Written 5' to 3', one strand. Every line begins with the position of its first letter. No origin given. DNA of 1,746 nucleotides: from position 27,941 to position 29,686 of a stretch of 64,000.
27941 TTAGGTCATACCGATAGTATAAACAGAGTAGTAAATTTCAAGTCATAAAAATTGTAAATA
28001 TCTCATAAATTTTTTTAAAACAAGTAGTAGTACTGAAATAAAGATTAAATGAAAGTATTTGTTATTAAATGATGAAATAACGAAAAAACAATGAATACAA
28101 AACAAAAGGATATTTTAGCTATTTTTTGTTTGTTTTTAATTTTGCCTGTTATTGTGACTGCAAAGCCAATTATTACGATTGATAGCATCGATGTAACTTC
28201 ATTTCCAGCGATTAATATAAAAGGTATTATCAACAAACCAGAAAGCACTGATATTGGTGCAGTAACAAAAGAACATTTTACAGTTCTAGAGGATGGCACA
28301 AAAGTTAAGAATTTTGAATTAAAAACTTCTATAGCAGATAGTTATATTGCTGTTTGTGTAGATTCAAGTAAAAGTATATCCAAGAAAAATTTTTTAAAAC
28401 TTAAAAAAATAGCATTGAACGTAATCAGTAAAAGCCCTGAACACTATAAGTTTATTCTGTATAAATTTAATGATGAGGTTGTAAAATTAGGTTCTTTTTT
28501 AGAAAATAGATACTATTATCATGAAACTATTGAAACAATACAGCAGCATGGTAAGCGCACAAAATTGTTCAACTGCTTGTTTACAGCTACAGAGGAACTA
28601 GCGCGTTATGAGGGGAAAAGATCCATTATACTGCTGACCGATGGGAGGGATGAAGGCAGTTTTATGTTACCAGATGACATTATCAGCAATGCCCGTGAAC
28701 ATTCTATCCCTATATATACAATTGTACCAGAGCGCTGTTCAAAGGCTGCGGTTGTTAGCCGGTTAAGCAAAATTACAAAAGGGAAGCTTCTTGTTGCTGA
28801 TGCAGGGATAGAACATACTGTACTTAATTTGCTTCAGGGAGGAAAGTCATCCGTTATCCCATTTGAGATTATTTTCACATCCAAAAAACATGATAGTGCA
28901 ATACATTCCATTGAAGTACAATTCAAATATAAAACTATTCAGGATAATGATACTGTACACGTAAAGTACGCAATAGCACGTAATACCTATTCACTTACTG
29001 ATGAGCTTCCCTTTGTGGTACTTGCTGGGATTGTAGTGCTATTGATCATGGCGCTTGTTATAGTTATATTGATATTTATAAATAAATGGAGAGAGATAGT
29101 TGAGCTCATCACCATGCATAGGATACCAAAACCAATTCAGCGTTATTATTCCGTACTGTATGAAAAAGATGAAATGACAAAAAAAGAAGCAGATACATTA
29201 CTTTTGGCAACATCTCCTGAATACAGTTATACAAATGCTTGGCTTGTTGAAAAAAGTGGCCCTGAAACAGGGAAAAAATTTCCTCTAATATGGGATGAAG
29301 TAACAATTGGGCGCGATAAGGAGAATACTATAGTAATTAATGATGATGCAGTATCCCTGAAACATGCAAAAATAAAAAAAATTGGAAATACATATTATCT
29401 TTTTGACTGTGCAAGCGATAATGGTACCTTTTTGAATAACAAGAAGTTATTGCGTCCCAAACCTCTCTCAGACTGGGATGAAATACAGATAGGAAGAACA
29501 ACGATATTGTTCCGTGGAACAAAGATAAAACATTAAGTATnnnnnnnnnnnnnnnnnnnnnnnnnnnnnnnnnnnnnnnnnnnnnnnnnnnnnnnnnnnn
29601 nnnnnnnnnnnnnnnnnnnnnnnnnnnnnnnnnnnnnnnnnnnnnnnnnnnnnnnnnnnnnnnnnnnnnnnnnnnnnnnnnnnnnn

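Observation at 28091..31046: Extracytoplasmic vWA / cytoplasmic FHA transmembrane protein translationally coupled to a B12-binding radical SAM enzyme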

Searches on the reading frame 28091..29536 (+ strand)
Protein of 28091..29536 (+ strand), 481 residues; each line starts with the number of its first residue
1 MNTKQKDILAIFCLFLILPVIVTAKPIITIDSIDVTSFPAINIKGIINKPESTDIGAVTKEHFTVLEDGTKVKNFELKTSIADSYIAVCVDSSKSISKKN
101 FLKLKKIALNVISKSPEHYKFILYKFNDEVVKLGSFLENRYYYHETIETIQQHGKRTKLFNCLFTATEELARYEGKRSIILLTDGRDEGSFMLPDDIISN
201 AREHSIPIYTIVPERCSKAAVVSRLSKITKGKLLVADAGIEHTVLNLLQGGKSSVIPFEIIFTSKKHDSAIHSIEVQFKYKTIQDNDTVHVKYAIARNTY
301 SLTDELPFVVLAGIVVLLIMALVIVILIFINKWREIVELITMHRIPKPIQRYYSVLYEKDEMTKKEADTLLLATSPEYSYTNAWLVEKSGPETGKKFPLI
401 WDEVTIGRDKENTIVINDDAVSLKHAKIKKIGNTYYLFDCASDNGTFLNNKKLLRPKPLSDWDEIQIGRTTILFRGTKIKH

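Call 6: search_protein_families(library=pfam, proteins=[window:28091-29536:+], max_evalue=0.01)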
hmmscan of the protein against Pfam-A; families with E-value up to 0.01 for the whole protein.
window:28091-29536:+ (481 aa): 5 families
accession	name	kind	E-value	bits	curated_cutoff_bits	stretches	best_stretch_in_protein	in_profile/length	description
PF00498.31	FHA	-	6.1e-18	65.5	20.7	1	404-468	1-67/67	FHA domain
PF16697.10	Yop-YscD_cpl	-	9.2e-13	48.7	33.2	1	389-475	4-91/94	Inner membrane component of T3SS, cytoplasmic domain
PF00092.34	VWA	-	8.4e-11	42.8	23.8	1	86-229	2-151/174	von Willebrand factor type A domain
PF13519.12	VWA_2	-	2.6e-08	34.9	27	1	87-185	2-106/107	von Willebrand factor type A domain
PF06143.16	Baculo_11_kDa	-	0.0043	17.1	28.4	1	291-340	22-69/84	Baculovirus 11 kDa family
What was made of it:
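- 28091..29536 (+): 481-aa bitopic membrane protein. In order: N-terminal signal/anchor segment (about aa 4-33), periplasmic beta-sandwich plus vWA domain with intact MIDAS (aa ~28-292), TM helix (aa ~303-335), linker, and cytoplasmic FHA domain (aa ~380-478). Pfam VWA and FHA score above their gathering cutoffs (call 6).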

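Call 7: search_protein_families(library=ncbifam, proteins=[window:28091-29536:+], max_evalue=0.01)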
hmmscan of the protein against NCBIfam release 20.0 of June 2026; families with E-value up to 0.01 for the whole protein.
window:28091-29536:+ (481 aa): 5 families
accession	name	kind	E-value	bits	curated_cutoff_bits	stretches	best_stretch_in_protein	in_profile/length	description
NF049868.1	FhaB_Rv0019c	equivalog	7.3e-22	78.1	125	1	317-472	11-156/158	FHA domain-containing protein FhaB/FipA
NF041660.2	oxygluDhInhib_OdhI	equivalog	9.2e-16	57.9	200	1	371-474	25-127/130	oxoglutarate dehydrogenase inhibitor Odhl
TIGR03354.1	VI_FHA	hypoth_equivalog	1.4e-10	41.5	120.25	1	402-472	24-99/420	type VI secretion system-associated FHA domain protein TagH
NF052573.1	HisKinEspAMyxo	equivalog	3.8e-10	38.4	1400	1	392-473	36-117/755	serine histidine kinase EspA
TIGR03436.1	acidobact_VWFA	subfamily_domain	1.5e-08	34.5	81.25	1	57-218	26-224/324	VWA domain-containing protein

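Call 8: find_homologous_proteins(query=window:28091-29536:+)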
Query window:28091-29536:+ (481 aa): 179 proteins with E <= 0.001 among 8000 candidates; the best 120 are listed.
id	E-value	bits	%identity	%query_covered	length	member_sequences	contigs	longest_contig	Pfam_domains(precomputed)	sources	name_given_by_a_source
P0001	0.0e+0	1063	100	100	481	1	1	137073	PF00498.32,PF00092.35,PF13519.13,PF16697.11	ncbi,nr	ncbi:MAG: FHA domain-containing protein [Spirochaetes bacterium]|nr:FHA domain-containing protein [S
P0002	7.2e-256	867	79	100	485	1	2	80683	PF00498.32,PF00092.35,PF13519.13,PF16697.11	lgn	-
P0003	1.5e-246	837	77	100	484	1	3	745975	PF00498.32,PF00092.35,PF13519.13,PF16697.11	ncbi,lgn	-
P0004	4.4e-227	773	74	96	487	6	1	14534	PF00498.32,PF00092.35,PF25106.2,PF13519.13,PF16697.11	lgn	-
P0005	4.4e-226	769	72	99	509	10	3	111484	PF00498.32,PF00092.35,PF13519.13,PF16697.11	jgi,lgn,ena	-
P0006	6.5e-226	769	72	99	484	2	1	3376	PF00498.32,PF00092.35,PF13519.13,PF16697.11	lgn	-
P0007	8.7e-224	762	70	100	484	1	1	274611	PF00498.32,PF00092.35,PF13519.13,PF16697.11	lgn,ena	-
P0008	2.3e-222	757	69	100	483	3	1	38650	PF00498.32,PF00092.35,PF13519.13,PF16697.11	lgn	-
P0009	2.5e-220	750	69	100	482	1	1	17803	PF00498.32,PF00092.35,PF13519.13,PF16697.11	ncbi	ncbi:MAG: FHA domain-containing protein [Spirochaetota bacterium]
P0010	3.4e-220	750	70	99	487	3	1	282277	PF00498.32,PF00092.35,PF13519.13,PF16697.11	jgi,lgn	jgi:hypothetical protein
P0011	1.4e-219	748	70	97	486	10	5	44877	PF00498.32,PF00092.35,PF13519.13,PF16697.11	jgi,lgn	-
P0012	2.3e-218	744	69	99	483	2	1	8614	PF00498.32,PF00092.35,PF13519.13,PF16697.11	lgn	-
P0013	7.0e-178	610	59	98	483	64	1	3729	PF00498.32,PF00092.35,PF13519.13,PF16697.11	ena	-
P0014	7.8e-165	567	57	95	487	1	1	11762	PF00498.32,PF00092.35,PF13519.13,PF16697.11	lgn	-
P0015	3.0e-107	378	41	96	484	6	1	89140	PF00498.32,PF00092.35,PF13519.13,PF16697.11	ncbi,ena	-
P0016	1.4e-105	372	43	95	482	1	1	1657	PF00498.32,PF00092.35,PF13519.13,PF16697.11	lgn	-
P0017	5.3e-103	364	40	96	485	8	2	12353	PF00498.32,PF00092.35,PF13519.13,PF16697.11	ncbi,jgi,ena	-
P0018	4.4e-101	357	41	98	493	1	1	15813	PF00498.32,PF00092.35,PF13519.13,PF16697.11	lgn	-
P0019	9.8e-100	353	39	96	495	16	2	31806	PF00498.32,PF00092.35,PF13519.13,PF16697.11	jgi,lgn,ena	-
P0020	7.9e-95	337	36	97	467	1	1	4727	PF00498.32,PF00092.35,PF25106.2,PF13519.13,PF16697.11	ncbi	-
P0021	5.5e-94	334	37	98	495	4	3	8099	PF00498.32,PF00092.35,PF13519.13,PF16697.11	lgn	-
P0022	8.6e-94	333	38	98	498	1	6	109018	PF00498.32,PF00092.35,PF13519.13,PF16697.11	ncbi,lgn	-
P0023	1.1e-93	333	38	98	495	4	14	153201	PF00498.32,PF00092.35,PF13519.13,PF16697.11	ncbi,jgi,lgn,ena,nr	ncbi:MAG TPA: VWA domain-containing protein [Spirochaetota bacterium]|nr:VWA domain-containing prote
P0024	1.4e-93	333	40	98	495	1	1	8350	PF00498.32,PF00092.35,PF13519.13,PF16697.11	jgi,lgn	jgi:VWFA-related protein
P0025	2.0e-93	332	38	98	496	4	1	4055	PF00498.32,PF00092.35,PF13519.13,PF16697.11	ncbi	-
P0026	3.8e-93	331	36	100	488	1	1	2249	PF00498.32,PF00092.35,PF13519.13,PF16697.11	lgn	-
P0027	7.5e-93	330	40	95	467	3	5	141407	PF00498.32,PF00092.35,PF13519.13,PF16697.11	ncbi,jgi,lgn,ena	-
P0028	1.6e-92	329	37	98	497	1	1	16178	PF00498.32,PF00092.35,PF13519.13,PF16697.11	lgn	-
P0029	2.8e-92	328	36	98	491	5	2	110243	PF00498.32,PF00092.35,PF13519.13,PF16697.11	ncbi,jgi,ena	-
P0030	4.5e-91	324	38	95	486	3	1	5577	PF00498.32,PF00092.35,PF13519.13,PF16697.11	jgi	-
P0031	2.7e-89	318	35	97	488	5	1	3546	PF00498.32,PF00092.35,PF13519.13,PF16697.11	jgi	-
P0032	3.0e-89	318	36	98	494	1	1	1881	PF00498.32,PF00092.35,PF13519.13,PF16697.11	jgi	jgi:VWFA-related protein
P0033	1.1e-88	316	38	98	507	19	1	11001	PF00498.32,PF00092.35,PF13519.13,PF16697.11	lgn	-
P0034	1.3e-88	316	37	98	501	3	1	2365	PF00498.32,PF00092.35,PF13519.13,PF16697.11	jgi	jgi:Mg-chelatase subunit ChlD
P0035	1.5e-88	316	36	98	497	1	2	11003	PF00498.32,PF00092.35,PF13519.13,PF16697.11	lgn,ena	-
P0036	1.5e-88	316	35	98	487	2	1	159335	PF00498.32,PF00092.35,PF13519.13,PF16697.11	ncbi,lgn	-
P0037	2.3e-88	315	37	98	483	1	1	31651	PF00498.32,PF00092.35,PF13519.13,PF16697.11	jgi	-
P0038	3.3e-87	312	35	94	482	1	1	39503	PF00498.32,PF00092.35,PF13519.13,PF16697.11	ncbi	-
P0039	8.1e-87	310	35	100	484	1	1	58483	PF00498.32,PF00092.35,PF13519.13,PF16697.11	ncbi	-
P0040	8.3e-87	310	34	99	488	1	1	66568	PF00498.32,PF00092.35,PF13519.13,PF16697.11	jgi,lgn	jgi:hypothetical protein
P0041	2.0e-86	309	36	97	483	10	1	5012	PF00498.32,PF00092.35,PF13519.13,PF16697.11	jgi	-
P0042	9.6e-86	307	35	98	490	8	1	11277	PF00498.32,PF00092.35,PF25106.2,PF13519.13,PF16697.11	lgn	-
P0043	3.3e-85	305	36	94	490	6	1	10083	PF00498.32,PF00092.35,PF25106.2,PF13519.13,PF16697.11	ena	-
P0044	1.2e-84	303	36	96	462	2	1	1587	PF00498.32,PF00092.35,PF13519.13,PF16697.11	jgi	jgi:VWFA-related protein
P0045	1.4e-84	303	35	98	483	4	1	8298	PF00498.32,PF00092.35,PF13519.13,PF16697.11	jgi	-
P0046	3.0e-84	302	36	98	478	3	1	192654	PF00498.32,PF00092.35,PF13519.13,PF16697.11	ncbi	-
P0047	3.5e-84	302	36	96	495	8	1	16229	PF00498.32,PF00092.35,PF25106.2,PF13519.13,PF16697.11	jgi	-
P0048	1.1e-83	300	34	98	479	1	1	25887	PF00498.32,PF00092.35,PF13519.13,PF16697.11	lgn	-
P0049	6.2e-83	297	33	99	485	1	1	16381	PF00498.32,PF00092.35,PF13519.13,PF16697.11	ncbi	-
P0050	1.7e-82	296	33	99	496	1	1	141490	PF00498.32,PF00092.35,PF13519.13,PF16697.11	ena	-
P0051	2.4e-82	296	36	94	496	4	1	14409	PF00498.32,PF00092.35,PF13519.13,PF16697.11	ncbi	-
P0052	2.8e-82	295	35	95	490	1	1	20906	PF00498.32,PF00092.35,PF25106.2,PF13519.13,PF16697.11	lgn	-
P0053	3.5e-82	295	36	98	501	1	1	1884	PF00498.32,PF00092.35,PF13519.13,PF16697.11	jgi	jgi:VWFA-related protein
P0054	5.9e-82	294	34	94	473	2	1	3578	PF00498.32,PF00092.35,PF13519.13,PF16697.11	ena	-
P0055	6.2e-82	294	35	96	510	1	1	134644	PF00498.32,PF00092.35,PF13519.13,PF16697.11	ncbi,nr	ncbi:MAG TPA: FHA domain-containing protein [Spirochaetota bacterium]|nr:FHA domain-containing prote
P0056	9.3e-82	294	36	98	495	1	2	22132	PF00498.32,PF00092.35,PF13519.13,PF16697.11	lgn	-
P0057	2.3e-81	292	38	94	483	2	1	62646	PF00498.32,PF00092.35,PF13519.13,PF16697.11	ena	-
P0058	2.5e-81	292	35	99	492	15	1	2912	PF00498.32,PF00092.35,PF13519.13,PF16697.11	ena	-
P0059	3.9e-81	291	33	98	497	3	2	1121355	PF00498.32,PF00092.35,PF13519.13,PF16697.11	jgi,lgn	-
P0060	1.2e-80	290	35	98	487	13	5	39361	PF00498.32,PF00092.35,PF13519.13,PF16697.11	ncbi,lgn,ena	-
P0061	2.6e-80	289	33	98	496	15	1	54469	PF00498.32,PF00092.35,PF13519.13,PF16697.11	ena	-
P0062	5.8e-80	288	36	98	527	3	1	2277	PF00498.32,PF00092.35,PF13519.13,PF16697.11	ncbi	-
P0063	6.3e-80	288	35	98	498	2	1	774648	PF00498.32,PF00092.35,PF13519.13,PF16697.11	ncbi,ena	-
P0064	1.1e-79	287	35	96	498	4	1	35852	PF00498.32,PF00092.35,PF13519.13,PF16697.11,PF05762.21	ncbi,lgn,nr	ncbi:MAG: VWA domain-containing protein [Spirochaetes bacterium]|nr:VWA domain-containing protein [S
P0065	7.2e-79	284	35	99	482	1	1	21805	PF00498.32,PF00092.35,PF13519.13,PF16697.11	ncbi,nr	ncbi:MAG: VWA domain-containing protein [Spirochaetes bacterium]|nr:VWA domain-containing protein [S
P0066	3.9e-78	282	34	98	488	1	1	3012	PF00498.32,PF00092.35,PF13519.13,PF16697.11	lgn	-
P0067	2.0e-77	279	34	96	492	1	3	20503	PF00498.32,PF00092.35,PF13519.13,PF16697.11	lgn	-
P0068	1.6e-76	276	36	99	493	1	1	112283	PF00498.32,PF00092.35,PF13519.13,PF16697.11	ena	-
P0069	2.4e-76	276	33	95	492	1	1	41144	PF00498.32,PF00092.35,PF13519.13,PF16697.11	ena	-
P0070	2.8e-75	272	34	98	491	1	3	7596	PF13768.13,PF00498.32,PF00092.35,PF13519.13,PF16697.11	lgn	-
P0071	8.2e-75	271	34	98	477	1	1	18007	PF00498.32,PF00092.35,PF13519.13,PF16697.11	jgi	-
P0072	2.0e-74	269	35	99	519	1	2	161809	PF00498.32,PF00092.35,PF13519.13,PF16697.11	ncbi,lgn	-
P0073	3.9e-74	268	34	95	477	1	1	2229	PF00498.32,PF00092.35,PF13519.13,PF16697.11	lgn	-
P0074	2.8e-73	266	33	99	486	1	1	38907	PF13768.13,PF00498.32,PF00092.35,PF13519.13,PF16697.11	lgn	-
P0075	3.8e-73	265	33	98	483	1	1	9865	PF00498.32,PF00092.35,PF13519.13,PF16697.11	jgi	jgi:VWFA-related protein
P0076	5.3e-73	265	34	98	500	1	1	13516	PF00498.32,PF00092.35,PF25106.2,PF13519.13,PF16697.11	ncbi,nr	ncbi:MAG: VWA domain-containing protein [bacterium]|nr:VWA domain-containing protein [bacterium]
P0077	6.9e-73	264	34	98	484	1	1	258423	PF00498.32,PF00092.35,PF13519.13,PF16697.11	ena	-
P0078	8.9e-73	264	34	98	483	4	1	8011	PF00498.32,PF00092.35,PF13519.13,PF16697.11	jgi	-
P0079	9.4e-73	264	33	99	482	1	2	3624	PF00498.32,PF00092.35,PF13519.13,PF16697.11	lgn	-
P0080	1.1e-72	264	34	99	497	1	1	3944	PF00498.32,PF00092.35,PF13519.13,PF16697.11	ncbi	-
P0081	2.1e-72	263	34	99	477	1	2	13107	PF00498.32,PF00092.35,PF13519.13,PF16697.11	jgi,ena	-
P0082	2.5e-72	262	34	95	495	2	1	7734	PF00498.32,PF00092.35,PF13519.13,PF16697.11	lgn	-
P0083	2.8e-72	262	34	98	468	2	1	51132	PF00498.32,PF00092.35,PF13519.13,PF16697.11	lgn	-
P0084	3.1e-72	262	33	96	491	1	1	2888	PF00498.32,PF00092.35,PF13519.13,PF16697.11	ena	-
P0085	5.1e-72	261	33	98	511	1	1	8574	PF00498.32,PF00092.35,PF13519.13,PF16697.11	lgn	-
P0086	9.2e-72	261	33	95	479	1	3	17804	PF00498.32,PF00092.35,PF13519.13,PF16697.11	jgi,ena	-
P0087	1.2e-71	260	51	26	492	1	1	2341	PF00498.32,PF00092.35,PF13519.13,PF16697.11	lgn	-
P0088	1.2e-71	260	33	97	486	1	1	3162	PF00498.32,PF00092.35,PF13519.13,PF16697.11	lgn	-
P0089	1.4e-71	260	32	99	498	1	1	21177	PF00498.32,PF00092.35,PF13519.13,PF16697.11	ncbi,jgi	jgi:VWFA-related protein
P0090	3.2e-71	259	34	95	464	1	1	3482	PF00498.32,PF00092.35,PF13519.13,PF16697.11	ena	-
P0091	4.3e-71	258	36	94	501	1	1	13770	PF00498.32,PF00092.35,PF13519.13,PF16697.11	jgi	jgi:VWFA-related protein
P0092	5.1e-71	258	35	94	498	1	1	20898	PF00498.32,PF00092.35,PF13519.13,PF16697.11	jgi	jgi:VWFA-related protein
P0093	7.1e-71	258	33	94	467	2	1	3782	PF00498.32,PF00092.35,PF13519.13,PF16697.11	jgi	jgi:FOG: FHA domain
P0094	3.3e-70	255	34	95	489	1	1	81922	PF00498.32,PF00092.35,PF13519.13,PF16697.11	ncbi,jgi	-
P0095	5.1e-70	255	35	97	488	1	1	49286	PF00498.32,PF00092.35,PF13519.13,PF16697.11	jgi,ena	-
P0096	1.3e-69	253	32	95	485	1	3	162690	PF00498.32,PF00092.35,PF13519.13,PF16697.11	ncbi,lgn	-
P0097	1.7e-69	253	33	95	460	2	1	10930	PF00498.32,PF00092.35,PF13519.13,PF16697.11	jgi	jgi:VWFA-related protein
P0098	2.1e-69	253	34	99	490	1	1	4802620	PF00498.32,PF00092.35,PF13519.13,PF16697.11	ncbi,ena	-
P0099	7.3e-69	251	34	94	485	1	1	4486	PF00498.32,PF00092.35,PF13519.13,PF16697.11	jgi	jgi:VWFA-related protein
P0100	8.1e-69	251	54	25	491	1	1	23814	PF00498.32,PF00092.35,PF13519.13,PF16697.11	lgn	-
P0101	4.2e-68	249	33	95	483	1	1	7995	PF00498.32,PF00092.35,PF13519.13,PF16697.11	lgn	-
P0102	7.0e-68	248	33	100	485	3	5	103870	PF00498.32,PF00092.35,PF13519.13,PF16697.11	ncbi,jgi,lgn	-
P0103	8.8e-68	248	34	94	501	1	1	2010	PF00498.32,PF00092.35,PF13519.13,PF16697.11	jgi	jgi:VWFA-related protein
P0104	1.1e-67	247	60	20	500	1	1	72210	PF00498.32,PF00092.35,PF13519.13,PF16697.11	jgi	jgi:VWFA-related protein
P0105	1.5e-67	247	51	21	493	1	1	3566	PF00498.32,PF00092.35,PF13519.13,PF16697.11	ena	-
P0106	1.6e-67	247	34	97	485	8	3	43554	PF00498.32,PF00092.35,PF13519.13,PF16697.11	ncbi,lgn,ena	-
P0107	4.1e-67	245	33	96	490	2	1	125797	PF00498.32,PF00092.35,PF13519.13,PF16697.11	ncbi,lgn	-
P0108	1.0e-66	244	35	78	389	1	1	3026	PF00498.32,PF00092.35,PF13519.13,PF16697.11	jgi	jgi:hypothetical protein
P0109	1.4e-66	244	32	99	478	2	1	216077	PF00498.32,PF00092.35,PF13519.13,PF16697.11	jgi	jgi:hypothetical protein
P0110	1.5e-66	243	35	94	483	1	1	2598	PF00498.32,PF00092.35,PF13519.13,PF16697.11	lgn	-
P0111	2.0e-66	243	34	98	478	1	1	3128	PF00498.32,PF00092.35,PF13519.13,PF16697.11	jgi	jgi:VWFA-related protein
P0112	4.8e-66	242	35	97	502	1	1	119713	PF00498.32,PF00092.35,PF13519.13,PF16697.11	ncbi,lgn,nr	ncbi:MAG: VWA domain-containing protein [Spirochaetes bacterium]|nr:VWA domain-containing protein [S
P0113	9.6e-66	241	35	99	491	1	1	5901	PF00498.32,PF00092.35,PF13519.13,PF16697.11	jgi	jgi:VWFA-related protein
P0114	1.5e-65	240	54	21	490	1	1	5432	PF00498.32,PF00092.35,PF13519.13,PF16697.11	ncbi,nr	ncbi:MAG: VWA domain-containing protein [Leptospirales bacterium]|nr:VWA domain-containing protein [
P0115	1.7e-65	240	32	97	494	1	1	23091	PF00498.32,PF00092.35,PF13519.13,PF16697.11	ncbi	-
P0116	1.9e-65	240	33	98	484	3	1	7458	PF00498.32,PF00092.35,PF13519.13,PF16697.11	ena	-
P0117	2.7e-65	239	33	97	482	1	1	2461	PF00498.32,PF00092.35,PF13519.13,PF16697.11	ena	-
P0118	4.0e-65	239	31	97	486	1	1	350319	PF00498.32,PF00092.35,PF13519.13,PF16697.11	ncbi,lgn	-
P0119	4.8e-65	238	33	98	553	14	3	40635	PF00498.32,PF00092.35,PF13519.13,PF16697.11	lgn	-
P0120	7.7e-65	238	32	98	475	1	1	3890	PF00498.32,PF00092.35,PF13519.13,PF16697.11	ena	-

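Call 12: find_encoding_contigs(protein=P0098, flank=10000, max_places=2)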
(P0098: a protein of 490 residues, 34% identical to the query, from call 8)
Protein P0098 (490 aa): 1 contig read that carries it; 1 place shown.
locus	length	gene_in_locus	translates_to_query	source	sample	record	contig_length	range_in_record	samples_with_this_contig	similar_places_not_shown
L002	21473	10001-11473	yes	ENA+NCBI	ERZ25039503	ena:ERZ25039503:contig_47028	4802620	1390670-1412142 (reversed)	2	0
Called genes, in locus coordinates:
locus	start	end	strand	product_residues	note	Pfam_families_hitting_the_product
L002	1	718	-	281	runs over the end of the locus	PF00215:OMPdecase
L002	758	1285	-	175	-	PF01661:Macro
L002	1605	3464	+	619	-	PF01134:GIDA, PF01266:DAO (faint), PF07992:Pyr_redox_2, PF12831:FAD_oxidored (weak), PF21680:GIDA_C_1st, PF13932:SAM_GIDA_C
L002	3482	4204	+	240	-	PF02527:GidB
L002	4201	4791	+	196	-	-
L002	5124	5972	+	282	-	PF12849:PBP_like_2, PF12727:PBP_like (weak)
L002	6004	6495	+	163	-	PF00994:MoCF_biosynth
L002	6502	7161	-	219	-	PF00300:His_Phos_1 (weak)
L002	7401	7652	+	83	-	-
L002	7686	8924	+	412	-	PF00109:ketoacyl-synt, PF02801:Ketoacyl-synt_C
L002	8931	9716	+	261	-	PF01553:Acyltransferase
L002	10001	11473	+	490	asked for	PF00092:VWA, PF13519:VWA_2, PF16697:Yop-YscD_cpl, PF00498:FHA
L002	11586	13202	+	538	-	PF00072:Response_reg, PF13185:GAF_2 (weak), PF13487:HD_5, PF01966:HD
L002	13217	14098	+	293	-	PF08551:DUF1751 (weak), PF01694:Rhomboid, PF20216:DUF6576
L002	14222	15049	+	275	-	PF12146:Hydrolase_4, PF00561:Abhydrolase_1, PF12697:Abhydrolase_6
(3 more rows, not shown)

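Call 21: find_encoding_contigs(protein=P0015, flank=7000, max_places=1)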
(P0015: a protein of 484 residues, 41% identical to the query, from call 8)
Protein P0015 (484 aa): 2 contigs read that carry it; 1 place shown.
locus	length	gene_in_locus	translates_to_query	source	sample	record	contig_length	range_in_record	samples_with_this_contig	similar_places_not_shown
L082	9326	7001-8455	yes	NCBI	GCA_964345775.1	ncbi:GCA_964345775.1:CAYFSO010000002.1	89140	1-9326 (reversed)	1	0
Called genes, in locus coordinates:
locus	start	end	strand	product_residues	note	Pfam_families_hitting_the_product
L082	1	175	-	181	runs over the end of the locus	PF01661:Macro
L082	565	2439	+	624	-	PF01134:GIDA, PF07992:Pyr_redox_2 (weak), PF12831:FAD_oxidored, PF21680:GIDA_C_1st, PF13932:SAM_GIDA_C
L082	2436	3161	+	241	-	PF02527:GidB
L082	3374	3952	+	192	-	-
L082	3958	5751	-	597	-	PF02384:N6_Mtase, PF01170:UPF0020, PF20473:MmeI_Mtase (weak), PF07669:Eco57I, PF12950:TaqI_C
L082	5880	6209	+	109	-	PF01155:HypA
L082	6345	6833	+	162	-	PF00994:MoCF_biosynth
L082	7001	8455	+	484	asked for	PF00092:VWA, PF13519:VWA_2, PF16697:Yop-YscD_cpl, PF00498:FHA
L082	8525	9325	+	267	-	?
